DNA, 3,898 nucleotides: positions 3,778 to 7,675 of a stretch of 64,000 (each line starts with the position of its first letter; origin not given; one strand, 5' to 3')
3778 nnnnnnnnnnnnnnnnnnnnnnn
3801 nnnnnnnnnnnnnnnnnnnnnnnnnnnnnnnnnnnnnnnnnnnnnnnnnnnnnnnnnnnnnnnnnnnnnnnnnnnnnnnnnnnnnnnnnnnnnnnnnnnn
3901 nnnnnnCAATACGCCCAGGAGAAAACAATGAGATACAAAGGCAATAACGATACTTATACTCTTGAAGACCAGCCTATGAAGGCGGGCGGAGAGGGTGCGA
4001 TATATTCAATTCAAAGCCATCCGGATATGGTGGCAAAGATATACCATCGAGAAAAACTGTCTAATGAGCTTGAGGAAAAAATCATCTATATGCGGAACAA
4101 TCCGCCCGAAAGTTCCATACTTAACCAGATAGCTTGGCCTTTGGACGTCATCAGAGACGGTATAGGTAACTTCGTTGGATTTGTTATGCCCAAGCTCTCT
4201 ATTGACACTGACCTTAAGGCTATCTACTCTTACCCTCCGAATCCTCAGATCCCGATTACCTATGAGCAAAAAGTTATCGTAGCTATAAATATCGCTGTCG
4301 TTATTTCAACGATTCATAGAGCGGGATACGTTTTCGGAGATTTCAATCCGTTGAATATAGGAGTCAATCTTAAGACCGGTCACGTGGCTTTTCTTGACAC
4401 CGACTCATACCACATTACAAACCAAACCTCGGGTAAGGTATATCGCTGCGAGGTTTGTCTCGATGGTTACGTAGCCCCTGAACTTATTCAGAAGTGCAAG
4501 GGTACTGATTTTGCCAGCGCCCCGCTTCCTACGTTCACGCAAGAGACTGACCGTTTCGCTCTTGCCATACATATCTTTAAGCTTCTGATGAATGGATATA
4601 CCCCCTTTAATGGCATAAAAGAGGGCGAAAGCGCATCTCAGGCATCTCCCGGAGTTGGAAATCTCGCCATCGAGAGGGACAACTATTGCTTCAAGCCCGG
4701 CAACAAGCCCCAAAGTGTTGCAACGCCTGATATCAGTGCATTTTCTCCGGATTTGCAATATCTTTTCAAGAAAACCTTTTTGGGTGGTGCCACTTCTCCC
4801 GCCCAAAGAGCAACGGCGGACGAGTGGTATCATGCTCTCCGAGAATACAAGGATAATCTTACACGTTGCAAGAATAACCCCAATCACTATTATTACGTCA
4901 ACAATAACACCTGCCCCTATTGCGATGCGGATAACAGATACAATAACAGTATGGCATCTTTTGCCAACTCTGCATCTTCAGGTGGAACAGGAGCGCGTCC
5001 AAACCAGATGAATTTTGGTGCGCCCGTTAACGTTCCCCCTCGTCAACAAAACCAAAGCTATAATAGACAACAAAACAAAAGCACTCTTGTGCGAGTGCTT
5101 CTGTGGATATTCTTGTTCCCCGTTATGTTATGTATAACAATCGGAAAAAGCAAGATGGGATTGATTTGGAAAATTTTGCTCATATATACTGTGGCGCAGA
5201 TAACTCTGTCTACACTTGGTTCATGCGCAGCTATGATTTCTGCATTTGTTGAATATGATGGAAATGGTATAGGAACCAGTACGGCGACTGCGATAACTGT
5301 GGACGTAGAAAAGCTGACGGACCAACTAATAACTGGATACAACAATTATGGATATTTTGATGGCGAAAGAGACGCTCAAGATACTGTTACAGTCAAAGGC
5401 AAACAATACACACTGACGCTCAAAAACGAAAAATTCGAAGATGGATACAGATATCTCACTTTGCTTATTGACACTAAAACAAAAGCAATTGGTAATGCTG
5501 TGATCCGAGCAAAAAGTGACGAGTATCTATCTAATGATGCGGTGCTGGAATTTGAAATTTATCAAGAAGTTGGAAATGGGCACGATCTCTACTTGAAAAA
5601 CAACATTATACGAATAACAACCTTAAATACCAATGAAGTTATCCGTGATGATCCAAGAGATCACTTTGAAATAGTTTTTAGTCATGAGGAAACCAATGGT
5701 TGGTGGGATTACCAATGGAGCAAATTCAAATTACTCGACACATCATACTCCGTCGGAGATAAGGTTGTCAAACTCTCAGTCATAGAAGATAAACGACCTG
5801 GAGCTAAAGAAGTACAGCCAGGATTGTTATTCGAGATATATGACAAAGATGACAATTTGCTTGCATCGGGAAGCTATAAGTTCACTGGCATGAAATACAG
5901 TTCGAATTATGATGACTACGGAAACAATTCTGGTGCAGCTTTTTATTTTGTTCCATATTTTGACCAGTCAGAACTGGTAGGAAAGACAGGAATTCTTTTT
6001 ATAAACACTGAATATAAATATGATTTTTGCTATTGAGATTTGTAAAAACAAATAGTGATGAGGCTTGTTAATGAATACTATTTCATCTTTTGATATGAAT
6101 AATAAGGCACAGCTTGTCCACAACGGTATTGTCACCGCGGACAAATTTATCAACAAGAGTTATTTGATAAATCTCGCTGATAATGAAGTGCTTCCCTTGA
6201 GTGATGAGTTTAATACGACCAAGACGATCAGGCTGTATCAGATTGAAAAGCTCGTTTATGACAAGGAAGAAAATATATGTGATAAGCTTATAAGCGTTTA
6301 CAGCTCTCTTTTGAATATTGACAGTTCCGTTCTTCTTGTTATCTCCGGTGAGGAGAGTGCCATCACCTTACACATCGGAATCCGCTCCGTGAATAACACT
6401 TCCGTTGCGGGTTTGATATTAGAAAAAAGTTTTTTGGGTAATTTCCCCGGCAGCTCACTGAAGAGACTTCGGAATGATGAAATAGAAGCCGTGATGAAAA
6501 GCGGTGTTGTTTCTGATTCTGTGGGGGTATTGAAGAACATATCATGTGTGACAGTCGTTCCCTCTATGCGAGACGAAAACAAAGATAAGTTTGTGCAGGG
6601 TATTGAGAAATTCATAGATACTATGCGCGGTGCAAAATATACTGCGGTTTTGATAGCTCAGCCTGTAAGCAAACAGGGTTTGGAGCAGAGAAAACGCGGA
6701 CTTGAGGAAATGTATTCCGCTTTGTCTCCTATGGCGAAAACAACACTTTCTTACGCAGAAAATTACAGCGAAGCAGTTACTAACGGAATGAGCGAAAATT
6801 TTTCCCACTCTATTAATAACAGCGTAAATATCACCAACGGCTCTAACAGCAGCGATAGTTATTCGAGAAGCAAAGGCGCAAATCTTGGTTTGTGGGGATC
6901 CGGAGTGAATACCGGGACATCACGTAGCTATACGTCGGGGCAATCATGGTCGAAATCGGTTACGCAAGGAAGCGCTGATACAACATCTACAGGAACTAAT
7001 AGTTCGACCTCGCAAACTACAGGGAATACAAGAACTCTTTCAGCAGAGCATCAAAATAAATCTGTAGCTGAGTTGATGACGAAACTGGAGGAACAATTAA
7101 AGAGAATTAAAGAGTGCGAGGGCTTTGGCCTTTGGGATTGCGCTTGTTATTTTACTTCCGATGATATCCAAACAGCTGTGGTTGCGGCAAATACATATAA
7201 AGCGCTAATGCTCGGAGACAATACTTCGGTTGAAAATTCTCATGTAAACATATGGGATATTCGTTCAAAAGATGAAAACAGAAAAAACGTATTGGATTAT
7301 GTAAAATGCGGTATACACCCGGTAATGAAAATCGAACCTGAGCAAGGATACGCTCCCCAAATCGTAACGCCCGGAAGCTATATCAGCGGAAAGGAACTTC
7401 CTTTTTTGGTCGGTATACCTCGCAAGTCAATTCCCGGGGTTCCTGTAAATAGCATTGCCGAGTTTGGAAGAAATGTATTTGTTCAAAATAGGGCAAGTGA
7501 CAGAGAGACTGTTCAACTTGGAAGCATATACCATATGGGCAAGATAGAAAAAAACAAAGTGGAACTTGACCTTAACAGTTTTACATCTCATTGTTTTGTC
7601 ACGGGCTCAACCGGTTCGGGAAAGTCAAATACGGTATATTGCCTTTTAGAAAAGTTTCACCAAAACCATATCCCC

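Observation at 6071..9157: HerA/FtsK-like ATPase carries a long N-terminal region and a Ser/Thr/Asn/Gly low-complexity tract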

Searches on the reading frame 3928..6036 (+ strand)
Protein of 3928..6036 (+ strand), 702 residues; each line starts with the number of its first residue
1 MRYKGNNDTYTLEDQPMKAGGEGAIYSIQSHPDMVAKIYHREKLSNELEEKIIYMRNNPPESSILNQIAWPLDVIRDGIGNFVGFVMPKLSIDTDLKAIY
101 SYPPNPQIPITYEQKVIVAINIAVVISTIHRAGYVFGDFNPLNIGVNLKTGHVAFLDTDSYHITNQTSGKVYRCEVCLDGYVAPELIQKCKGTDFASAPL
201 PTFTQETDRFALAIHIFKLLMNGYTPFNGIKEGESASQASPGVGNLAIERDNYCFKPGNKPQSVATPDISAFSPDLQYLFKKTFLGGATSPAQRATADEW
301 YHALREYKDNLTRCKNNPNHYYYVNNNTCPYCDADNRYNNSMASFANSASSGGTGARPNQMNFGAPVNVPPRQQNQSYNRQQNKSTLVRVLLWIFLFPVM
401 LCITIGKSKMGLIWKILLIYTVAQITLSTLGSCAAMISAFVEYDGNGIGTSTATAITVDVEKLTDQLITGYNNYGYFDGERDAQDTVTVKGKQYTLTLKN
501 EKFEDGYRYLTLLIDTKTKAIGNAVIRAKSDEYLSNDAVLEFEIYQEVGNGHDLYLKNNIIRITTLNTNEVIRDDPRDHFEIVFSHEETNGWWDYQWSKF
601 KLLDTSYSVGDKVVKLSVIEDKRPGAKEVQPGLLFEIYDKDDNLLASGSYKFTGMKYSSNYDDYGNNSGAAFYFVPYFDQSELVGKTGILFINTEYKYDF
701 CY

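Call 5: search_protein_families(library=pfam, proteins=[window:3928-6036:+], max_evalue=0.01)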
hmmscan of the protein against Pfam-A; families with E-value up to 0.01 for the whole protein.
window:3928-6036:+ (702 aa): 0 families

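Call 6: search_protein_families(library=padloc, proteins=[window:3928-6036:+], max_evalue=0.01)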
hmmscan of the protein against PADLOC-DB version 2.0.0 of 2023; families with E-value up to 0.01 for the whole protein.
window:3928-6036:+ (702 aa): 2 families
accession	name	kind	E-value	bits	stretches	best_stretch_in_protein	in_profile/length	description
PDLC04053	PD-T4-6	-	0.0016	16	1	109-233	106-217/311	-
PDLC04047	PD-T4-6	-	0.0016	15.6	1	109-234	107-219/327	-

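Call 46: search_protein_families(library=ncbifam, proteins=[window:3928-6036:+], max_evalue=0.1)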
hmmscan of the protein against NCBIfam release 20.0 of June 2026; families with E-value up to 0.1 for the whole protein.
window:3928-6036:+ (702 aa): 3 families
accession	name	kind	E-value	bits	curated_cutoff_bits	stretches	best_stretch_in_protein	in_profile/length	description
NF038150.1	lanthi_synth_IV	equivalog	0.0001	20.8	650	1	113-227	298-396/851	class IV lanthionine synthetase LanL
NF047741.1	antiphage_MADS6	equivalog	0.0042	15.6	460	1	96-238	282-414/612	methylation-associated defense system protein kinase MAD6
NF038151.1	lanthi_synth_III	equivalog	0.01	14.2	575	1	118-214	341-417/833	class III lanthionine synthetase LanKC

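Call 55: search_solved_structures(query=window:3928-6036:+, max_evalue=1)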
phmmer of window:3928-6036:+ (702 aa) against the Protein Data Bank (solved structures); distinct sequences matched with E-value up to 1: 5.
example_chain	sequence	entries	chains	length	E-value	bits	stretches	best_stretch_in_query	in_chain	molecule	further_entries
2vd5_A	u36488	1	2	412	0.0007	21.1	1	119-231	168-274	DMPK PROTEIN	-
4aw2_A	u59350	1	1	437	0.088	14.2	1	121-228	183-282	SERINE/THREONINE-PROTEIN KINASE MRCK ALPHA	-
1ujr_A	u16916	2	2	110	0.37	12.1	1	565-616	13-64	hypothetical protein AK012080 | E3 ubiquitin-protein ligase RNF146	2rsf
2mzs_A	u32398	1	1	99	0.58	11.5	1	431-482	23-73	Protein HRB1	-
4qpl_A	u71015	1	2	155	0.66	11.3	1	565-616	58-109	E3 ubiquitin-protein ligase RNF146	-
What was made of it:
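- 3928..6036 (+): Membrane Ser/Thr protein kinase-like protein (702 aa): N-terminal kinase, 2 predicted TM segments, C-terminal ectodomain. Weak hits to the DMPK catalytic region (E=7e-4, call 55), PD-T4-6 (call 6), and the LanL and MAD6 kinases (call 46).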

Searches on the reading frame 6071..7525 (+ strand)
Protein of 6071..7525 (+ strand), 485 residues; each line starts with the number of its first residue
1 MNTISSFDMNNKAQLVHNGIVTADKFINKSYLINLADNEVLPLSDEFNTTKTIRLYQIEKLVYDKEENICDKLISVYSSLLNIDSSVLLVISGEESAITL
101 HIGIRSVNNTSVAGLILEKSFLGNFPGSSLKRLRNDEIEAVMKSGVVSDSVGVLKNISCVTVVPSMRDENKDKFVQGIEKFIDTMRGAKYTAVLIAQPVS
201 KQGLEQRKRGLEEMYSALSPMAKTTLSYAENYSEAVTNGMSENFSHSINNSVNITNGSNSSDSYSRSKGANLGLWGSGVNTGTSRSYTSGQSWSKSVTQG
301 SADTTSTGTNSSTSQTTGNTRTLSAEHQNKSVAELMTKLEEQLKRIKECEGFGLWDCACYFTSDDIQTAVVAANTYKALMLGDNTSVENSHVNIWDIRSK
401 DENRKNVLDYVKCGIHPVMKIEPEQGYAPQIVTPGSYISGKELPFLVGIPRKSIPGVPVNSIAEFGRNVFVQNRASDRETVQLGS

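Call 47: search_protein_representatives(alignment_id=A2)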
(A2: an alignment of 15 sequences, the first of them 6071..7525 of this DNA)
Query: 15 sequences, 493 profile positions. Proteins with E-value up to 0.001 (for the whole library): 1572; up to 1e-10: 1151; up to 1e-30: 562. The best 150 are listed.
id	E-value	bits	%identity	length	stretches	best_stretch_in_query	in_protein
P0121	2.7e-194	663.0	-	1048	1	9-493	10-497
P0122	1.4e-187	640.9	-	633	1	7-491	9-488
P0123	1.9e-178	610.7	-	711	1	22-493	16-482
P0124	1.3e-177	608.0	-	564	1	10-492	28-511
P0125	1.8e-173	594.3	-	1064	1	9-482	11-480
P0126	1.3e-172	591.4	-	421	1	6-418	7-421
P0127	2.4e-167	574.1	-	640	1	10-446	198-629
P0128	3.9e-162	556.9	-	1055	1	1-484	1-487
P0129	1.2e-159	548.7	-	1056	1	13-493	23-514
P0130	5.0e-157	540.1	-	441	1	7-406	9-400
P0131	2.9e-152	524.3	-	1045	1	3-493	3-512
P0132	1.5e-150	518.7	-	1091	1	11-492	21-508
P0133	1.2e-149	515.7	-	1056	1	1-493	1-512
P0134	2.5e-143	494.8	-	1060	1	3-493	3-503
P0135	7.0e-143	493.4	-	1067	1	10-492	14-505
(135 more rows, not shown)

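Call 48: predict_structure(alignment_id=A2)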
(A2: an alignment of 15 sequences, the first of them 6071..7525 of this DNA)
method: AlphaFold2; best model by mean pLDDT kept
length: 485 residues; sequences in the alignment: 15
mean_pLDDT: 58.6   pTM: 0.59
mean pLDDT of the five models: 58.6, 58.1, 55.3, 48.0, 43.6
residues with pLDDT >= 90: 66; 70-90: 130; 50-70: 87; < 50: 202
segments of 3 or more residues with pLDDT < 50: 1-7, 18-33, 163-172, 221-327, 382-389, 425-427, 438-485
pLDDT, mean of each block of 10 residues (from residue 1): 41 51 41 67 89 93 73 72 83 89 90 90 88 94 85 84 46 59 84 83 64 57 39 29 26 25 29 32 25 23 28 31 43 60 62 70 86 73 45 77 91 89 57 59 27 23 25 32 31
secondary structure, 60 per line:
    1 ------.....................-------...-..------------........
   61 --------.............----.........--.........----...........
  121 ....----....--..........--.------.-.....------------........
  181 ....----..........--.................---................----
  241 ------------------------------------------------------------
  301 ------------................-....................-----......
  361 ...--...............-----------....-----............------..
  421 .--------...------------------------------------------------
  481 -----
elements in order: H7-27 E53-60 H69-81 E86-94 E97-105 H110-124 E129-132 H135-144 E156-160 H173-184 E189-198 H201-217 E221-236 E313-328 H330-349 E355-363 H366-380 E392-395 H401-412 E419-421 E430-432

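Call 51: fold_search(model_id=the predicted structure, library=pdb)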
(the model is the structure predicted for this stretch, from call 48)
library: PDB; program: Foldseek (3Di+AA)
matches with E <= 10: 875; with E <= 0.001: 1
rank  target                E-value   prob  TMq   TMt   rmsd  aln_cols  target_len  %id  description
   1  7o42_A                3.6e-04  1.00  0.33  0.19  10.5       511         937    8  TrwK/VirB4unbound trimer of dimers complex (with Hcp1) from the R388 type IV secretion system determined by cryo-EM. (released 2022-06-22)
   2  8rtb_A                2.0e-03  0.96  0.30  0.21  15.2       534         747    8  Extended inner membrane complex (IMC) protomer structure (TrwM/VirB3-TrwK/VirB4-TrwI/VirB6-TrwG/VirB8-TrwE/VirB10) fro (released 2024-06-19)
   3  8rtd_O                2.0e-03  0.96  0.30  0.20  15.2       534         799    8  Stalk-Arches-IMC structure from the fully-assembled R388 type IV secretion system determined by cryo-EM. (released 2024-06-19)
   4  8rtd_T                2.0e-03  0.96  0.30  0.20  15.2       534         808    8  Stalk-Arches-IMC structure from the fully-assembled R388 type IV secretion system determined by cryo-EM. (released 2024-06-19)
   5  8rtd_g                2.5e-03  0.96  0.29  0.20  14.0       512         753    8  Stalk-Arches-IMC structure from the fully-assembled R388 type IV secretion system determined by cryo-EM. (released 2024-06-19)
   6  8rtd_P                2.6e-03  0.99  0.33  0.23  12.7       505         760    8  Stalk-Arches-IMC structure from the fully-assembled R388 type IV secretion system determined by cryo-EM. (released 2024-06-19)
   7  8rtd_V                3.1e-03  0.98  0.32  0.24  12.8       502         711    8  Stalk-Arches-IMC structure from the fully-assembled R388 type IV secretion system determined by cryo-EM. (released 2024-06-19)
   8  9mhr_A                1.5e-02  0.66  0.13  0.25  17.7       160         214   16  G169L variant of Coproheme Decarboxylase from Streptomyces Coelicolor in complex with Monovinyl, Monopropionate Deuter (released 2025-10-22)
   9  9mhq_C                1.5e-02  0.54  0.13  0.24  19.6       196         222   14  G169V variant of Streptomyces coelicolor coproheme decarboxylase in complex with Monovinyl, Monopropionate Deuteroheme (released 2025-10-22)
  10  5a13_B                1.6e-02  0.60  0.14  0.23  18.4       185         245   12  Crystal structure of Chlorite Dismutase from Magnetospirillum sp. in complex with thiocyanate (released 2015-09-02)
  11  9mhr_C                1.9e-02  0.54  0.13  0.25  19.0       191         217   14  G169L variant of Coproheme Decarboxylase from Streptomyces Coelicolor in complex with Monovinyl, Monopropionate Deuter (released 2025-10-22)
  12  5f9p_A                2.0e-02  0.41  0.13  0.22  16.6       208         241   18  Crystal structure study of anthrone oxidase-like protein (released 2016-12-14)
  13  9mhq_B                2.2e-02  0.35  0.13  0.23  18.6       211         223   12  G169V variant of Streptomyces coelicolor coproheme decarboxylase in complex with Monovinyl, Monopropionate Deuteroheme (released 2025-10-22)
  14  5a12_A                3.0e-02  0.54  0.14  0.24  18.4       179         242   12  Crystal structure of Chlorite Dismutase from Magnetospirillum sp. in complex with azide (released 2015-09-02)
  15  6jqh_A                3.5e-02  0.77  0.18  0.17   7.7       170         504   14  Crystal structure of MaDA (released 2020-04-08)
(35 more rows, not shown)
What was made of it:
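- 6071..6736 (+): N-terminal domain, part a (aa 1-222). The N-terminal model matches full-length TrwK/VirB4 chains, Foldseek E=3.6e-4 to 3e-3, top 7 hits (call 51).
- Closest known: VirB4/TrwK ATPases of type IV secretion systems. Same: The N-terminal model alone also matches full-length TrwK chains (top 7 hits, E=3.6e-4 to 3e-3; call 51).
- The N-domain matches VirB4/TrwK, a membrane-associated motor (call 51).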

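Call 72: search_solved_structures(query=A2, max_evalue=10)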
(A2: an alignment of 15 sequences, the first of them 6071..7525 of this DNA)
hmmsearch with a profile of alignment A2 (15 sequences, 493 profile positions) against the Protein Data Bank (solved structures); distinct sequences matched with E-value up to 10: 1.
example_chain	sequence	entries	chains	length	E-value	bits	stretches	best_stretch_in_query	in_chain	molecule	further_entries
9jju_A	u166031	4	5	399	0.073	15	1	140-191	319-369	LOC432253 protein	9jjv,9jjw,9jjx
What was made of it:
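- Tried and rejected: Sequence searches of the N-terminal profile against the PDB found nothing usable (call 72).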
